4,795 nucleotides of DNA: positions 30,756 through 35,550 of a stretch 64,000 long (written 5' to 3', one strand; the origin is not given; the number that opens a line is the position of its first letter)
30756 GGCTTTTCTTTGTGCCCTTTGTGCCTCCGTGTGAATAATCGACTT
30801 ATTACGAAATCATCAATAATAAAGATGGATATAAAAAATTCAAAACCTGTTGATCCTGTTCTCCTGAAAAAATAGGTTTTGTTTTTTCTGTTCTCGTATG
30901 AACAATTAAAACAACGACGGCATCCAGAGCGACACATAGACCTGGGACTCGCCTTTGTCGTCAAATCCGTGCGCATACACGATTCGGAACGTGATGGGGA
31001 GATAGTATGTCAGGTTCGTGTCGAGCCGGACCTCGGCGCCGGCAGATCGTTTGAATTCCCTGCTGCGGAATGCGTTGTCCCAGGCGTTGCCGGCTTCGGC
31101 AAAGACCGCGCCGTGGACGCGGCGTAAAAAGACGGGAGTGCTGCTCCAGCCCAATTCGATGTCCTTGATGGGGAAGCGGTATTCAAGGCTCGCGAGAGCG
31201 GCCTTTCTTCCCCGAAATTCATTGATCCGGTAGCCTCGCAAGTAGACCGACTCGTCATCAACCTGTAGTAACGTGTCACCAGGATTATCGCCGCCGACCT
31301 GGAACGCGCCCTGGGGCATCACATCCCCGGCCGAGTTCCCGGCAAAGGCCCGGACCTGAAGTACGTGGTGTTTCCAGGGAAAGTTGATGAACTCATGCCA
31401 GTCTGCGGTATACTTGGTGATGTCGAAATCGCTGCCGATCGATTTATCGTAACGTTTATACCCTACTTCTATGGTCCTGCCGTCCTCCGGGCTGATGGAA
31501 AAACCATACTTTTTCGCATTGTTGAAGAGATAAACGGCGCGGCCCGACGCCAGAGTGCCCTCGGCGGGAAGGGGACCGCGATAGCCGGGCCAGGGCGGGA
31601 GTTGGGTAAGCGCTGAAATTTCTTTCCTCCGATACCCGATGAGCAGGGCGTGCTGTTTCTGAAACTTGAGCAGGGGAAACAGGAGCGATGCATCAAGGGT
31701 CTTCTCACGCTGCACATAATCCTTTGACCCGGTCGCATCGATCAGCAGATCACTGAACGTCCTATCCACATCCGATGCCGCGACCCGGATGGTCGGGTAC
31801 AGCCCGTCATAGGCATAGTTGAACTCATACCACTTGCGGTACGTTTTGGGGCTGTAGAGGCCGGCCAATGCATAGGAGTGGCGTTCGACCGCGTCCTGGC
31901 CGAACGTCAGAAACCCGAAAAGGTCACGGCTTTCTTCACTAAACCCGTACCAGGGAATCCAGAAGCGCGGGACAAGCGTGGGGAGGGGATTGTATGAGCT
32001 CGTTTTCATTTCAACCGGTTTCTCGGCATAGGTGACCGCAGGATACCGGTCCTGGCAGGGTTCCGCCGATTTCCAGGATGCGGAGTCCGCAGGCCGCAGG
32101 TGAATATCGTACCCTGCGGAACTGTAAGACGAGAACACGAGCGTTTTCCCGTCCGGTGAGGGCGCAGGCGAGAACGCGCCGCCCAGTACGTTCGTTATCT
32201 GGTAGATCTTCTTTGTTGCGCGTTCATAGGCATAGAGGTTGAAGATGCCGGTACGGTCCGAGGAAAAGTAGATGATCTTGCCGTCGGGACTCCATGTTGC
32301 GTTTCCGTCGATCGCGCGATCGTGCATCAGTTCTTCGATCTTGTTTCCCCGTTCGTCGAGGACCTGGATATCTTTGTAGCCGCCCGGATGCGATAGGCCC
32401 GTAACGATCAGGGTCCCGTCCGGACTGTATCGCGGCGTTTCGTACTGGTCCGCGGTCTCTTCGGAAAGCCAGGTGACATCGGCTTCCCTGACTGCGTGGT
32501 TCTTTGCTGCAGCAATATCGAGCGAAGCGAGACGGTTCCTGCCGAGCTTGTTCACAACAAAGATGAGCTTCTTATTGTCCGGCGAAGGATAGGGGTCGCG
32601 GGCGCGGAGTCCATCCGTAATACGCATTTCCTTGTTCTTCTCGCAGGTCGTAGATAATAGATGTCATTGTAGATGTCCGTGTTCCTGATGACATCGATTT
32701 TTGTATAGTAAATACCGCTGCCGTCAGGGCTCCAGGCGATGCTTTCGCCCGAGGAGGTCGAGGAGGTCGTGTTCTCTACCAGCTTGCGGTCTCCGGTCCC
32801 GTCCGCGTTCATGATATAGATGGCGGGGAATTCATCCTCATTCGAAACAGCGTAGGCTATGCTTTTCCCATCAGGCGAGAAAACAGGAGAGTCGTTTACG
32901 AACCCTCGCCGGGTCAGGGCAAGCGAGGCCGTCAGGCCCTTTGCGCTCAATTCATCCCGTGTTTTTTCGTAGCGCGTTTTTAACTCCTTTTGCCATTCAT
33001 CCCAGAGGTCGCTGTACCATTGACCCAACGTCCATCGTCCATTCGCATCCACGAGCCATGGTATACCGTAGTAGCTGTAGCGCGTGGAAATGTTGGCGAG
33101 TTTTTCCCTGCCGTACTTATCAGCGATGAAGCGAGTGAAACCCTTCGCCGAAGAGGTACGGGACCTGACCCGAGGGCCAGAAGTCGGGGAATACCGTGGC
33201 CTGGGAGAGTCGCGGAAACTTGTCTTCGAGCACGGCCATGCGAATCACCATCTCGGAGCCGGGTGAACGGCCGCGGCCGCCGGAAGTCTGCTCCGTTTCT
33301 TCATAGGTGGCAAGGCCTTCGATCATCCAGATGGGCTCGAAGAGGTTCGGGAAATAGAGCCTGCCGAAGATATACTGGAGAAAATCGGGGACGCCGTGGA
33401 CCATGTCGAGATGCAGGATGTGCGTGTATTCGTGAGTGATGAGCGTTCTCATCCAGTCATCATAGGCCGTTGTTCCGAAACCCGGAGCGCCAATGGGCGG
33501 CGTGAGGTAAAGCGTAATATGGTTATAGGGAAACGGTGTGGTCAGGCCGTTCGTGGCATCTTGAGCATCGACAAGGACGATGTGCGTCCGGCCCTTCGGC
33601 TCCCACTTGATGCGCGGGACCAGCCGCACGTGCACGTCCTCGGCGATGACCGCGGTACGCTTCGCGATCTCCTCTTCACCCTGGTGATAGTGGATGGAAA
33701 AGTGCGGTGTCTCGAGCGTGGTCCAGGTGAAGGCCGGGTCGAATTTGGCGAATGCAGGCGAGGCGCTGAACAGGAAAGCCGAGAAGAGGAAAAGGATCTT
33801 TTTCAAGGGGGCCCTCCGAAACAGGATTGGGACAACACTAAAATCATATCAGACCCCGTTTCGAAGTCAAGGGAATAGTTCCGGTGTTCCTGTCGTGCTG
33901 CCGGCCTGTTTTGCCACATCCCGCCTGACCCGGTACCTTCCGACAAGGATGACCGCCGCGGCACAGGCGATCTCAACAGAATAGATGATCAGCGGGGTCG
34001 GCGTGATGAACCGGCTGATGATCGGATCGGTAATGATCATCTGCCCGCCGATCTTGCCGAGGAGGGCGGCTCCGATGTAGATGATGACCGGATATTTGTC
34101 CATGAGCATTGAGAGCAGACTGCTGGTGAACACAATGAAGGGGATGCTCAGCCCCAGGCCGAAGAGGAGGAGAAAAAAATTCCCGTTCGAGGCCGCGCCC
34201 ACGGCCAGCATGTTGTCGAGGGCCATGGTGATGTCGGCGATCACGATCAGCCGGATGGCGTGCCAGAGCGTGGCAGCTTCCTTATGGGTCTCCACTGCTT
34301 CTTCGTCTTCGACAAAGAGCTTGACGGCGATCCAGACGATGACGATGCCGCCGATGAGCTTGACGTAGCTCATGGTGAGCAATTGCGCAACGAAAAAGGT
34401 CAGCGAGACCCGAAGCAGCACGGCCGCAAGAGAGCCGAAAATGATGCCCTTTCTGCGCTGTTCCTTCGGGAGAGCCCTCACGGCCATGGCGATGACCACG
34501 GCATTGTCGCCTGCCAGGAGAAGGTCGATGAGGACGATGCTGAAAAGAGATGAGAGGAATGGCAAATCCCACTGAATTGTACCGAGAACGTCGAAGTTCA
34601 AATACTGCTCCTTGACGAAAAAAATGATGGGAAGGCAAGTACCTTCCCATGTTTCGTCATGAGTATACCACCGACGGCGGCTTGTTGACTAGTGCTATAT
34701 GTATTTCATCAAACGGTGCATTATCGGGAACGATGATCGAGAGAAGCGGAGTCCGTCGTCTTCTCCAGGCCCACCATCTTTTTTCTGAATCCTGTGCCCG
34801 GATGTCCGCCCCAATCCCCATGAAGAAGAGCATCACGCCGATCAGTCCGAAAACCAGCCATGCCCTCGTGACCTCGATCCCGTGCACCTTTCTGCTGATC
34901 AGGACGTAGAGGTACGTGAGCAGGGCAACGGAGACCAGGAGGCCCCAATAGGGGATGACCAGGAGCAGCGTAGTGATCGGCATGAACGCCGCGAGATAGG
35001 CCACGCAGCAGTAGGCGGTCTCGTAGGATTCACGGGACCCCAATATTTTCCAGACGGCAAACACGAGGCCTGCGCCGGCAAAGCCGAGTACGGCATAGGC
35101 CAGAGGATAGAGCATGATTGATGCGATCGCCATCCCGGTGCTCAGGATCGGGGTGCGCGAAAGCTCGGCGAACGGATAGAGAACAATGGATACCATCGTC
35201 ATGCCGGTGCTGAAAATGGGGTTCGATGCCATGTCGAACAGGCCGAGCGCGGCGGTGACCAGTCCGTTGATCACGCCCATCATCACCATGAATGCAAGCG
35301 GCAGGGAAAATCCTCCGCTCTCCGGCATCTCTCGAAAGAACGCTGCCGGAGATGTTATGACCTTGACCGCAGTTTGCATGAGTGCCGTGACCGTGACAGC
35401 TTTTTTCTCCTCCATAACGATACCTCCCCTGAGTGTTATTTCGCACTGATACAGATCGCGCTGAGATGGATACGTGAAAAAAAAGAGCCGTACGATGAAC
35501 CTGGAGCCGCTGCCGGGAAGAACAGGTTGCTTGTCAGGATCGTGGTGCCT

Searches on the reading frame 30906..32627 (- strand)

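Call 97: search_protein_families(library=ncbifam, proteins=[window:30906-32627:-], max_evalue=0.00001)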
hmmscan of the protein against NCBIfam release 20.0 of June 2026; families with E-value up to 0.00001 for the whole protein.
window:30906-32627:- (573 aa): 4 families
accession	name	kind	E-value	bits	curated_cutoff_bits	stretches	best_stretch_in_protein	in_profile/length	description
TIGR02800.1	propeller_TolB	equivalog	6.1e-22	78.1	343.15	1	12-183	196-357/418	Tol-Pal system beta propeller repeat protein TolB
NF002183.0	PRK01029.1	equivalog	1.3e-11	44.2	405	1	55-176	277-398/429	Tol-Pal system protein TolB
NF047779.1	Omp85_fam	subfamily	1.5e-08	34.6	200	1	378-566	240-418/423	Omp85 family outer membrane protein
NF058613.1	OMPAssmBamADein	equivalog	7.3e-08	30.8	1050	1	418-551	720-838/857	outer membrane protein assembly factor BamA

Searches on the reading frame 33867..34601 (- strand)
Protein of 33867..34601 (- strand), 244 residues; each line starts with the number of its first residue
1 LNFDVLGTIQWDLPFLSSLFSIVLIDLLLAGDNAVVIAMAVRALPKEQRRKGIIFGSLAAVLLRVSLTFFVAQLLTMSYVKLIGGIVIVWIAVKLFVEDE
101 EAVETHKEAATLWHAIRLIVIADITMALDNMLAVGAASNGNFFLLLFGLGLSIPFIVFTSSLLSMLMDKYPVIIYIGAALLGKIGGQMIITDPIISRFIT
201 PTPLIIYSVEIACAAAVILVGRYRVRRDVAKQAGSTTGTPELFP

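Call 22: search_protein_families(library=pfam, proteins=[window:33867-34601:-], max_evalue=0.05)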
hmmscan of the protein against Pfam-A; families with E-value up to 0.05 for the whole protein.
window:33867-34601:- (244 aa): 1 family
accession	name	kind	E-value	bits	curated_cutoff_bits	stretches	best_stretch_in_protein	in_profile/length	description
PF03741.22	TerC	-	5e-47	160.4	27.8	1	20-191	1-177/178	Integral membrane protein TerC family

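Call 97: search_protein_families(library=ncbifam, proteins=[window:33867-34601:-], max_evalue=0.00001)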
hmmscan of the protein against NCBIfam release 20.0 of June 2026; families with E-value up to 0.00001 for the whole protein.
window:33867-34601:- (244 aa): 3 families
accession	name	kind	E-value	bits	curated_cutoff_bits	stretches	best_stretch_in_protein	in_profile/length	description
TIGR03717.1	R_switched_YjbE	subfamily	2e-63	213.3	134.8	1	19-192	2-176/176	YjbE family putative metal transport protein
TIGR03716.1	R_switched_YkoY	subfamily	3.3e-25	89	138.5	1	19-191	2-178/220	integral membrane protein, YkoY family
TIGR03718.1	R_switched_Alx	subfamily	3.1e-06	26.9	246.4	1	24-115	71-165/303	TerC/Alx family metal homeostasis membrane protein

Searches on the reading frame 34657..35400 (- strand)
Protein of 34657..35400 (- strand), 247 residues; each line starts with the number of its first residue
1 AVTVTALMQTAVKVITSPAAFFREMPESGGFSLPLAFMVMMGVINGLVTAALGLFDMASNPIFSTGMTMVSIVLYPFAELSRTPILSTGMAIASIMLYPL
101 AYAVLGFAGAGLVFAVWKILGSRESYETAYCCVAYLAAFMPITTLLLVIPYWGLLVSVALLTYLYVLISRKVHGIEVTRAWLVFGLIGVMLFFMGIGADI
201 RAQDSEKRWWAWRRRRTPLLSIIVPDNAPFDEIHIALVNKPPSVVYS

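Call 22: search_protein_families(library=pfam, proteins=[window:34657-35400:-], max_evalue=0.05)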
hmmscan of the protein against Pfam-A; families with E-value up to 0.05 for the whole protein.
window:34657-35400:- (247 aa): 1 family
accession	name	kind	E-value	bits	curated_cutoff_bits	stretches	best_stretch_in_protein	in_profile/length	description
PF04893.22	Yip1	-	2.6e-08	34.4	28.6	1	13-196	2-170/173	Yip1 domain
